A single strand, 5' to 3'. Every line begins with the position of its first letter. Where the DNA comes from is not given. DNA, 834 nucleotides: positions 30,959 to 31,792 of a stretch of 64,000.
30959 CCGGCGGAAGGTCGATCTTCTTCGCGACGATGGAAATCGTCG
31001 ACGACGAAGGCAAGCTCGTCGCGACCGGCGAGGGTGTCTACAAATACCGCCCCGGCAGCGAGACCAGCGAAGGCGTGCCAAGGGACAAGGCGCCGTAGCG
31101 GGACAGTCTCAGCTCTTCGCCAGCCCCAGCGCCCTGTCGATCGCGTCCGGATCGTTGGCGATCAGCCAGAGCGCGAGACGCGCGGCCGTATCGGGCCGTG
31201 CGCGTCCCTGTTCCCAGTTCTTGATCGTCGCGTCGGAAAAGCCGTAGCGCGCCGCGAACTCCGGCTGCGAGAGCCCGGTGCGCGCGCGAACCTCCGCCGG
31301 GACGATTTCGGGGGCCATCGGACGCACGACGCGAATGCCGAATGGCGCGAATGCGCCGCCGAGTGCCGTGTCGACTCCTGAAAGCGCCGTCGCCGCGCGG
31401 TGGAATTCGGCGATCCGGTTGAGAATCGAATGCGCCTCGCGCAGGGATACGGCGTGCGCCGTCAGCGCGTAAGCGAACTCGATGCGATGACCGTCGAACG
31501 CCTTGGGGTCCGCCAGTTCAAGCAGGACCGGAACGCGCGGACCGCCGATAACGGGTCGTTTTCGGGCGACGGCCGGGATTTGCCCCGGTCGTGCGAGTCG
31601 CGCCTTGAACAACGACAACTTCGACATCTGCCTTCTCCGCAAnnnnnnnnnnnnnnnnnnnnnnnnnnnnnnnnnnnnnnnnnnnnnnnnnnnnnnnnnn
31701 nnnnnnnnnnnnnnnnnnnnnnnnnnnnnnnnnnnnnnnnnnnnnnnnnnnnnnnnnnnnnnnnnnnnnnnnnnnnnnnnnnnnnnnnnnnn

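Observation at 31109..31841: HigB/HigA-like toxin-antitoxin pair with a shortened toxin overlapping its antitoxin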

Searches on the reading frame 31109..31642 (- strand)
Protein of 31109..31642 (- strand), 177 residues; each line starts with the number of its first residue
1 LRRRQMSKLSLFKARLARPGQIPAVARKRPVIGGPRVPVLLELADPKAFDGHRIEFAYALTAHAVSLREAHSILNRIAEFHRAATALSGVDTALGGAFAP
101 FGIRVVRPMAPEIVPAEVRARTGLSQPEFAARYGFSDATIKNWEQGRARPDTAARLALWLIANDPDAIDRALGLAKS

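Call 3: search_protein_families(library=pfam, proteins=[window:31109-31642:-], max_evalue=1)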
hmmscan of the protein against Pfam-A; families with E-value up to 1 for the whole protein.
window:31109-31642:- (177 aa): 5 families
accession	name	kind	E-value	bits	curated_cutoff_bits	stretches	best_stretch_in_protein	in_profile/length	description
PF13560.12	HTH_31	-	1.3e-07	32.2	27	1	117-154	8-46/64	Helix-turn-helix domain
PF01381.28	HTH_3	-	9.3e-05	22.8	23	1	117-151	3-37/55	Helix-turn-helix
PF13518.12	HTH_28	-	0.083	13.4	25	1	122-145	11-34/52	Helix-turn-helix domain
PF12844.13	HTH_19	-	0.13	12.6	30.2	1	117-151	6-40/64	Helix-turn-helix domain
PF15731.11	MqsA_antitoxin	-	0.15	12.6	30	1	116-168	75-127/131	Antitoxin component of bacterial toxin-antitoxin system, MqsA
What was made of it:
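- On HigA2-like / XRE antitoxins (for A): HTH_31 E=1.3e-7, above its cut-off (call 3).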

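Call 4: search_protein_families(library=ncbifam, proteins=[window:31109-31642:-], max_evalue=1)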
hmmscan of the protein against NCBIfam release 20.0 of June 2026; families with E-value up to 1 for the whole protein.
window:31109-31642:- (177 aa): 10 families
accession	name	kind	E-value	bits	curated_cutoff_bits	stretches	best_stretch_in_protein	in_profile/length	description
TIGR03830.1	CxxCG_CxxCG_HTH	subfamily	2.3e-07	30.6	61.8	1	116-169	71-124/127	type II TA system antitoxin MqsA family protein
NF007481.0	PRK10072.1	equivalog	4.5e-06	27.1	110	1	116-165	39-88/96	HTH-type transcriptional regulator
NF041265.1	NadS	equivalog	2.8e-05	24.3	60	1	117-167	37-87/94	NadS family protein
NF041951.1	phage_RstR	subfamily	0.00072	19.8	80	1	117-153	9-45/108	RstR family transcriptional repressor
TIGR03070.1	couple_hipB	subfamily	0.0034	17.3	71.65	1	118-149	10-41/58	type II toxin-antitoxin system Y4mF family antitoxin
NF047542.1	telomere_Tap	equivalog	0.0058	15.4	600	1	118-157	25-64/695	telomere-associated protein Tap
TIGR00270.2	TIGR00270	equivalog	0.077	12.8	110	1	117-154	82-119/159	multiprotein bridging factor aMBF1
NF007408.0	PRK09943.1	equivalog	0.18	11.4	211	1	116-153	13-50/185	HTH-type transcriptional regulator PuuR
NF007257.0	PRK09706.1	subfamily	0.19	11.5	101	1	119-154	14-49/135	transcriptional repressor DicA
NF007271.0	PRK09726.1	equivalog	0.23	11.5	79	1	118-152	20-51/88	type II toxin-antitoxin system antitoxin HipB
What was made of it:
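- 31118..31309 (-): A residues 107-170: XRE-type helix-turn-helix DNA-binding domain, HigA2/NadS/MqsA-C-terminal-like. HTH_31 1.3e-7; TIGR03830 and NadS match only this part and score below their cut-offs: calls 3, 4.
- On MqsA family antitoxin (RefSeq label of plasmid homologues): Only model positions 71-124 match (call 4).
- Closest known: MqsA-family antitoxins. Different: The score of 30.6 is below the 61.8 cut-off, and the match is confined to residues 116-169 (call 4).
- Checked: A's C-terminus is an XRE HTH: Pfam HTH_31 E=1.3e-7, with the MqsA-family and NadS models matching only residues 116-169 (calls 3, 4).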

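Call 6: find_homologous_proteins(query=window:31109-31642:-, max_evalue=0.001)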
Query window:31109-31642:- (177 aa): 12 proteins with E <= 0.001 among 1218 candidates.
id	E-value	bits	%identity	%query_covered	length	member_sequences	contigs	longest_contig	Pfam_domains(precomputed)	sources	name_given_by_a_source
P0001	3.4e-105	367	100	97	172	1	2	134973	PF13560.13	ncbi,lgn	-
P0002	5.2e-96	337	91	97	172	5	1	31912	PF13560.13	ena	-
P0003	6.3e-78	278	78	96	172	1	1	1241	PF13560.13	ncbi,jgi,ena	jgi:putative transcriptional regulator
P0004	4.2e-75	269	75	96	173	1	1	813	-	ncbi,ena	-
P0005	1.0e-66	242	81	79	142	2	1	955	PF01381.29,PF13560.13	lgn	-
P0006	4.9e-63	230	65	97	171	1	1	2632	PF13560.13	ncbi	-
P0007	1.5e-57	212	63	97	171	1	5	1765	PF13560.13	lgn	-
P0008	5.9e-56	207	80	69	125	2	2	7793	PF13560.13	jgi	jgi:DNA-binding XRE family transcriptional regulator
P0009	7.4e-48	180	69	69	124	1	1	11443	PF13560.13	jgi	-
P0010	9.2e-17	79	47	64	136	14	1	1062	PF01381.29,PF13560.13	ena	-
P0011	5.5e-13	67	59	36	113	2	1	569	PF15731.12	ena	-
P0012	2.3e-9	55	47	41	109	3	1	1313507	PF13560.13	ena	-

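Call 8: find_encoding_contigs(protein=P0002, flank=4000, max_places=3)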
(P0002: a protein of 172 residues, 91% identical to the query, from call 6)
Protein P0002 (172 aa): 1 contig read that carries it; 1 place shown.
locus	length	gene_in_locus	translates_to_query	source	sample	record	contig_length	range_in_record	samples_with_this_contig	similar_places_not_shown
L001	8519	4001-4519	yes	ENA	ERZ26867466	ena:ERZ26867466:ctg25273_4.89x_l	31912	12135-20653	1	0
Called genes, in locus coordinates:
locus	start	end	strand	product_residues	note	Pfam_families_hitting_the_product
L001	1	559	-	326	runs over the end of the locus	PF01073:3Beta_HSD, PF01370:Epimerase, PF04321:RmlD_sub_bind, PF07993:NAD_binding_4, PF16363:GDP_Man_Dehyd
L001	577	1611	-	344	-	PF00389:2-Hacid_dh, PF02826:2-Hacid_dh_C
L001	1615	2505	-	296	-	PF05035:DGOK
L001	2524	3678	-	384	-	PF00155:Aminotran_1_2, PF01053:Cys_Met_Meta_PP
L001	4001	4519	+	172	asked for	PF13560:HTH_31 (faint)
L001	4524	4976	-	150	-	PF03061:4HBT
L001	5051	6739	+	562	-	PF02776:TPP_enzyme_N, PF00205:TPP_enzyme_M, PF02775:TPP_enzyme_C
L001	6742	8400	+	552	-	PF01268:FTHFS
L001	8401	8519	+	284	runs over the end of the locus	PF00892:EamA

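Call 9: find_encoding_contigs(protein=P0001, flank=4000, max_places=3)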
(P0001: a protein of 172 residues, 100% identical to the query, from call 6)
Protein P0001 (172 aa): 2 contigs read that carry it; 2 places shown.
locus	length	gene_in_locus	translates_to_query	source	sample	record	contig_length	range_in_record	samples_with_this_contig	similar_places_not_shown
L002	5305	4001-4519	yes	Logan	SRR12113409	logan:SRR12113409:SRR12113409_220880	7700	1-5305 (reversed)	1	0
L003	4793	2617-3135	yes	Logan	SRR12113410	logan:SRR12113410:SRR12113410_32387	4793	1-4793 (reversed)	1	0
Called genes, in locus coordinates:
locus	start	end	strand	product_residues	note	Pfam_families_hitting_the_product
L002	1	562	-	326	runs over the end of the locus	PF01073:3Beta_HSD, PF01370:Epimerase, PF04321:RmlD_sub_bind, PF07993:NAD_binding_4 (weak), PF16363:GDP_Man_Dehyd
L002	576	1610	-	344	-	PF00389:2-Hacid_dh, PF02826:2-Hacid_dh_C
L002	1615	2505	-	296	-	PF05035:DGOK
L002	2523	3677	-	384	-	PF00155:Aminotran_1_2, PF01053:Cys_Met_Meta_PP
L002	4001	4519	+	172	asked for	PF13560:HTH_31 (weak)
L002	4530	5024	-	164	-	PF03061:4HBT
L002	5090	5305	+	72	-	?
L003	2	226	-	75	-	?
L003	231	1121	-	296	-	PF05035:DGOK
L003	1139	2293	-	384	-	PF00155:Aminotran_1_2, PF01053:Cys_Met_Meta_PP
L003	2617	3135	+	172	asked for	PF13560:HTH_31 (weak)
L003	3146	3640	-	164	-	PF03061:4HBT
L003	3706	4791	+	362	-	?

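Call 10: find_encoding_contigs(protein=P0006, flank=4000, max_places=3)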
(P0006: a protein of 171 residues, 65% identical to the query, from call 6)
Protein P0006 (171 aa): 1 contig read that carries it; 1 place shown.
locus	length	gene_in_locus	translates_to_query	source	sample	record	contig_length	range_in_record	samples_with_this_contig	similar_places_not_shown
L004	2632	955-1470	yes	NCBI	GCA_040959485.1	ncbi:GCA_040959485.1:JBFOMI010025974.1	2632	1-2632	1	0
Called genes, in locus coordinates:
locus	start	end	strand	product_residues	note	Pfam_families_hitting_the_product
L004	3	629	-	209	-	?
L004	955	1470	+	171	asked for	PF13560:HTH_31 (faint)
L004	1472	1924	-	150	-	PF03061:4HBT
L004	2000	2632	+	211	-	?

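Call 11: find_encoding_contigs(protein=P0007, flank=4000, max_places=5)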
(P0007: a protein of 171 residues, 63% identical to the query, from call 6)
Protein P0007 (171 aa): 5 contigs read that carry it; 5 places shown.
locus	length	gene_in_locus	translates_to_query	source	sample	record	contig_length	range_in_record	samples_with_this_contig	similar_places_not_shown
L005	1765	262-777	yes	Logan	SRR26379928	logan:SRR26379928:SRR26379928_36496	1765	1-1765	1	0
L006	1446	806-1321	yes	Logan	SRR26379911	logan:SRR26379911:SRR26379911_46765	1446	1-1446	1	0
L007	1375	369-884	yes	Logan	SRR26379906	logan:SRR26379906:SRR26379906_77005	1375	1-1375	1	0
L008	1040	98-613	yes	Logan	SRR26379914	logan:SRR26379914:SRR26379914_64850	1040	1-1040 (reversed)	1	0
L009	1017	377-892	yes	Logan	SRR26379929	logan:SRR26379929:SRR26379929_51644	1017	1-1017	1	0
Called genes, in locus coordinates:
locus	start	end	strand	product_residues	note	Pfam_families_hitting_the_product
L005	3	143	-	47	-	?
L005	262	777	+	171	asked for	PF13560:HTH_31 (weak)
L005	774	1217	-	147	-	PF03061:4HBT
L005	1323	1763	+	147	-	?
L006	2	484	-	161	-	?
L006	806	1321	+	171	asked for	PF13560:HTH_31 (weak)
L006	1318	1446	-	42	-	?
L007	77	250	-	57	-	-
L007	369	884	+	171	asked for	PF13560:HTH_31 (weak)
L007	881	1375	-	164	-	?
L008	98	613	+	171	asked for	PF13560:HTH_31 (weak)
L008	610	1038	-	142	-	?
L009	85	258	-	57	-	-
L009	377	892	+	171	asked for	PF13560:HTH_31 (weak)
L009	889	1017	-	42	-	?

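Call 22: search_protein_families(library=pfam, proteins=[L004:741-1064:+], max_evalue=10)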
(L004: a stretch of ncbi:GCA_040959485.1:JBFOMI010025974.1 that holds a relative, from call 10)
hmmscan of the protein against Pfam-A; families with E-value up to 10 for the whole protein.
L004:741-1064:+ (107 aa): 0 families

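Call 37: find_encoding_contigs(protein=P0003, flank=1500, max_places=1)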
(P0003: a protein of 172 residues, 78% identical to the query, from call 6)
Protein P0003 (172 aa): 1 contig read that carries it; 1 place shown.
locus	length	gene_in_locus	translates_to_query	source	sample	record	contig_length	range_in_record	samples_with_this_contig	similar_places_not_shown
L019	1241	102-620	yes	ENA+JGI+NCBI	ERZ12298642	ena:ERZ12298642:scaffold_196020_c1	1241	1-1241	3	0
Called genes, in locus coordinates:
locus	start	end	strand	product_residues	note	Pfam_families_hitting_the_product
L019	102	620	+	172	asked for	PF13560:HTH_31 (weak)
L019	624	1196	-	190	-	PF04343:DUF488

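Call 38: find_encoding_contigs(protein=P0008, flank=2500, max_places=1)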
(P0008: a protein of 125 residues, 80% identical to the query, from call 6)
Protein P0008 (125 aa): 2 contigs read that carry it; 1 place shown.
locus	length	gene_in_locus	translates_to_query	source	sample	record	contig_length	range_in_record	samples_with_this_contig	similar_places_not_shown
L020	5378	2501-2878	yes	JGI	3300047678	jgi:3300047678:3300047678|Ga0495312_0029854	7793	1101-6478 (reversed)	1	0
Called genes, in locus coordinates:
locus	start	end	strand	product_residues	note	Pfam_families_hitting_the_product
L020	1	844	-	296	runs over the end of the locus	PF05035:DGOK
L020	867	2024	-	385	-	PF00155:Aminotran_1_2, PF01053:Cys_Met_Meta_PP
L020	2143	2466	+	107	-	-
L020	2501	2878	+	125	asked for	PF13560:HTH_31 (faint)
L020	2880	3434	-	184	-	PF04343:DUF488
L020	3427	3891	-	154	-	PF03061:4HBT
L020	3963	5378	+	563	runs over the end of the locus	PF02776:TPP_enzyme_N, PF00205:TPP_enzyme_M, PF02775:TPP_enzyme_C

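Call 39: find_encoding_contigs(protein=P0009, flank=2500, max_places=1)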
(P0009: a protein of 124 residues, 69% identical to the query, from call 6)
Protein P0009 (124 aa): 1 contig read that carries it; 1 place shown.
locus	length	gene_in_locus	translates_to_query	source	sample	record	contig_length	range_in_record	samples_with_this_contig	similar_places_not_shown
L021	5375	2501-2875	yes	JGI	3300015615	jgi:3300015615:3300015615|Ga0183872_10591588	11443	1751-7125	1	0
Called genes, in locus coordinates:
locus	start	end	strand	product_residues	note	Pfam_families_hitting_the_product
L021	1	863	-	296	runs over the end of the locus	PF05035:DGOK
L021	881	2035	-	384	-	PF00155:Aminotran_1_2, PF01053:Cys_Met_Meta_PP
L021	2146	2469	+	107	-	-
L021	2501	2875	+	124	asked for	PF13560:HTH_31 (weak)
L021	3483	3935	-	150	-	PF03061:4HBT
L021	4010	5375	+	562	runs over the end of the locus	PF02776:TPP_enzyme_N, PF00205:TPP_enzyme_M, PF02775:TPP_enzyme_C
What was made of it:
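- The locus is syntenic and vertically inherited between an aminotransferase and a thioesterase gene in all Tagaea-clade relatives (calls 8-11, 38, 39). Stable vertical inheritance in one chromosomal site (calls 8-11, 38, 39).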

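Call 55: predict_structure(alignment_id=A6)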
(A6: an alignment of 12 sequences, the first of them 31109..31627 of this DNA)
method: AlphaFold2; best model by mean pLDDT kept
length: 172 residues; sequences in the alignment: 12
mean_pLDDT: 83.4   pTM: 0.56
mean pLDDT of the five models: 83.4, 81.6, 81.2, 80.1, 78.5
residues with pLDDT >= 90: 97; 70-90: 44; 50-70: 16; < 50: 15
segments of 3 or more residues with pLDDT < 50: 12-24
pLDDT, mean of each block of 10 residues (from residue 1): 56 44 58 92 95 93 93 93 88 95 82 93 93 95 89 87 80 48
secondary structure, 60 per line:
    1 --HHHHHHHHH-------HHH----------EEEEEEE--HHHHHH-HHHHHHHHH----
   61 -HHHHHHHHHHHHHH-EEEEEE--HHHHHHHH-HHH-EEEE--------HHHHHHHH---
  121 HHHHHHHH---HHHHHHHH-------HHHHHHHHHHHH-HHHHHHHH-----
elements in order: H3-11 E32-38 H41-46 H48-56 H62-75 E77-82 H85-92 E98-101 H110-117 H121-128 H132-139 H147-158 H160-167
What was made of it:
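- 31109..31627 (-): Gene A: 172-aa antitoxin/immunity-repressor fusion, starting at ATG 31627. The TTG at 31642 listed by the ORF tool lies 5 codons upstream and no homologue uses it. The AF2 model has pLDDT 83.4 (call 55).
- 31518..31627 (-): 110-nt dual-coding overlap. X codons 72-107, which carry the invariant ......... motif, are read in the +1 frame as A residues 1-37 (disordered, Arg/Ala/Pro-rich tail). A residues 1-30 have pLDDT 44-58 (call 55).
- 31325..31534 (-): A residues 32-101: immunity (toxin-neutralising) domain with beta-alpha-alpha-beta-alpha-beta topology, bL12 C-terminal-domain/ClpS-like. pLDDT 92-95: call 55.
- On bL12 C-terminal domain / ClpS-like fold (for A residues 32-101): Topology met in the model, pLDDT above 90 (call 55).
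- The N-tail is predicted disordered (call 55).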

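Call 58: fold_search(model_id=the predicted structure, library=pdb)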
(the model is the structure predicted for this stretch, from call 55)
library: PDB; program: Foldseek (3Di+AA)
matches with E <= 10: 578; with E <= 0.001: 1
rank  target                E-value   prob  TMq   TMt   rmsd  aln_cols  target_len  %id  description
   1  5jaa_B                9.8e-04  1.00  0.34  0.55   2.0        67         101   30  Crystal structure of the HigBA2 toxin-antitoxin complex (released 2017-04-05)
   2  5jaa_A                1.8e-03  1.00  0.34  0.55   1.9        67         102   30  Crystal structure of the HigBA2 toxin-antitoxin complex (released 2017-04-05)
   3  5j9i_E                2.2e-03  1.00  0.34  0.84   1.8        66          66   30  Crystal structure of the HigA2 antitoxin C-terminal domain (released 2017-04-05)
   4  5j9i_A                2.2e-03  1.00  0.35  0.83   1.8        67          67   30  Crystal structure of the HigA2 antitoxin C-terminal domain (released 2017-04-05)
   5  5j9i_C                4.5e-03  1.00  0.33  0.78   1.9        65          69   32  Crystal structure of the HigA2 antitoxin C-terminal domain (released 2017-04-05)
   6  5j9i_B                4.5e-03  1.00  0.33  0.76   2.0        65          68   31  Crystal structure of the HigA2 antitoxin C-terminal domain (released 2017-04-05)
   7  5j9i_G                6.3e-03  1.00  0.34  0.84   1.8        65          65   31  Crystal structure of the HigA2 antitoxin C-terminal domain (released 2017-04-05)
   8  8a0x_A                8.0e-03  1.00  0.34  0.56   1.7        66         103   30  Crystal structure of the HigB2-HigA2 tetramer in complex with operator DNA (released 2023-05-03)
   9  2ppx                  1.0e-02  1.00  0.32  0.84   1.9        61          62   41  Crystal structure of a HTH XRE-family like protein from Agrobacterium tumefaciens (released 2007-05-29)
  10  9k3w_B                8.3e-02  0.99  0.23  0.54   4.7        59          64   29  Crystal structure of putative transcription regulator (dr_2454) from Deinococcus radiodurans (released 2025-10-22)
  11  9k3w_A                1.3e-01  0.99  0.22  0.54   4.8        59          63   29  Crystal structure of putative transcription regulator (dr_2454) from Deinococcus radiodurans (released 2025-10-22)
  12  6zvh_i                1.3e-01  0.98  0.23  0.34   5.2        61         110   30  EDF1-ribosome complex (released 2020-08-19)
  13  3vk0_A                1.3e-01  0.96  0.25  0.45   9.6        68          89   19  Crystal Structure of hypothetical transcription factor NHTF from Neisseria (released 2012-03-14)
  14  9ayn_B                1.4e-01  0.97  0.31  0.58   3.4        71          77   14  Mycolicibacterium smegmatis ClpS with bound Ni2+ (released 2024-12-11)
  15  3vk0_C                1.4e-01  0.94  0.22  0.40   8.0        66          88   20  Crystal Structure of hypothetical transcription factor NHTF from Neisseria (released 2012-03-14)
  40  3fmy                  2.8e-01  0.99  0.30  0.68   2.7        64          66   22  Structure of the C-terminal domain of the E. coli protein MQSA (YgiT/b3021) (released 2010-01-12)
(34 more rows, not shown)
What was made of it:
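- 31325..31534 (-): ClpS hit: call 58.
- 31118..31309 (-): Foldseek top hits are HigA2 structures 5jaa, 5j9i and 8a0x: call 58.
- On HigA2-like / XRE antitoxins (for A): The best fold hits are HigA2 structures 5jaa, 5j9i and 8a0x (call 58).
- On bL12 C-terminal domain / ClpS-like fold (for A residues 32-101): ClpS fold hit at E=0.14 (call 58).
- Closest known: Vibrio cholerae HigB2-HigA2. Same: The antitoxin has a C-terminal XRE HTH: best structural match to A, 30% identity, rmsd about 1.9 A (call 58).
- Closest known: MqsA-family antitoxins. Same: The C-terminal HTH resembles the MqsA C-terminal domain (TIGR03830 E=2.3e-7; 3fmy among the fold hits; calls 4, 58).
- Checked: Its best structural match is V. 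cholerae HigA2: 5jaa/5j9i, 30% identity, rmsd 1.8-2.0 A (call 58).
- The HTH matches HigA2 (call 58). The HTH of A is HigA2-like (calls 3, 58).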

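Call 63: search_protein_families(library=padloc, proteins=[window:31109-31627:-], max_evalue=1)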
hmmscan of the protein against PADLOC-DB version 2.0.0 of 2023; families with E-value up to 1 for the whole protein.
window:31109-31627:- (172 aa): 6 families
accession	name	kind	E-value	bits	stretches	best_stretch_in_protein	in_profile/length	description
PDLC03951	RmrA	-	0.00058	16.9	1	112-149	15-52/400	-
PDLC03949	RmrA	-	0.0027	14.6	1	114-152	11-51/363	-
PDLC03669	Control_protein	-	0.0032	15.7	1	101-157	6-60/96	control protein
PDLC02926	HTH_VI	-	0.01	14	1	112-146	8-42/92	-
PDLC03952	RmrA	-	0.022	11.6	1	111-149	28-66/395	-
PDLC03956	RmrA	-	0.034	11.2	1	114-150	18-54/399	-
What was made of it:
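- No match to any curated toxin model (calls 3, 4, 63).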

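Call 64: search_protein_families(library=phrogs, proteins=[window:31109-31627:-], max_evalue=1)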
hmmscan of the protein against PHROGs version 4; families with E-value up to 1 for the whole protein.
window:31109-31627:- (172 aa): 24 families
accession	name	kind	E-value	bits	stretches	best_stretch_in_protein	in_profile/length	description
phrog_2104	-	unknown function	5.2e-16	59.7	1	111-165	45-99/103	-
phrog_8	-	transcription regulation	1.8e-06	28.7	1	114-152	166-205/346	transcriptional regulator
phrog_2328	-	transcription regulation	1.8e-05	25.6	1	113-154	23-63/128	transcriptional repressor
phrog_5823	-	transcription regulation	7.7e-05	23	1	111-153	12-57/404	transcriptional regulator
phrog_4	-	transcription regulation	0.00052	20.1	1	114-155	144-184/400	transcriptional repressor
phrog_3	-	transcription regulation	0.00078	20.3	1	112-151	95-133/430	transcriptional repressor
phrog_7241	-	transcription regulation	0.0022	19.1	1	114-156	70-114/122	transcriptional regulator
phrog_2439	-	transcription regulation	0.0032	17.4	1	112-149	14-53/367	transcriptional regulator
phrog_2967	-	transcription regulation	0.0035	17.9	1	112-148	17-53/225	transcriptional regulator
phrog_664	-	DNA, RNA and nucleotide metabolism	0.0082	17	1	103-149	84-131/210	DNA binding protein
phrog_4779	-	transcription regulation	0.01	17.3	1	113-145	10-42/98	transcriptional regulator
phrog_7950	-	transcription regulation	0.018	16.1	1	113-141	15-43/68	transcriptional repressor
phrog_955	-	DNA, RNA and nucleotide metabolism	0.024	15.4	1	113-143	32-62/142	HTH DNA binding protein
phrog_57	-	head and packaging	0.076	13.8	1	117-140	11-34/199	terminase small subunit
phrog_5119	-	unknown function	0.08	13.7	1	113-146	61-94/152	-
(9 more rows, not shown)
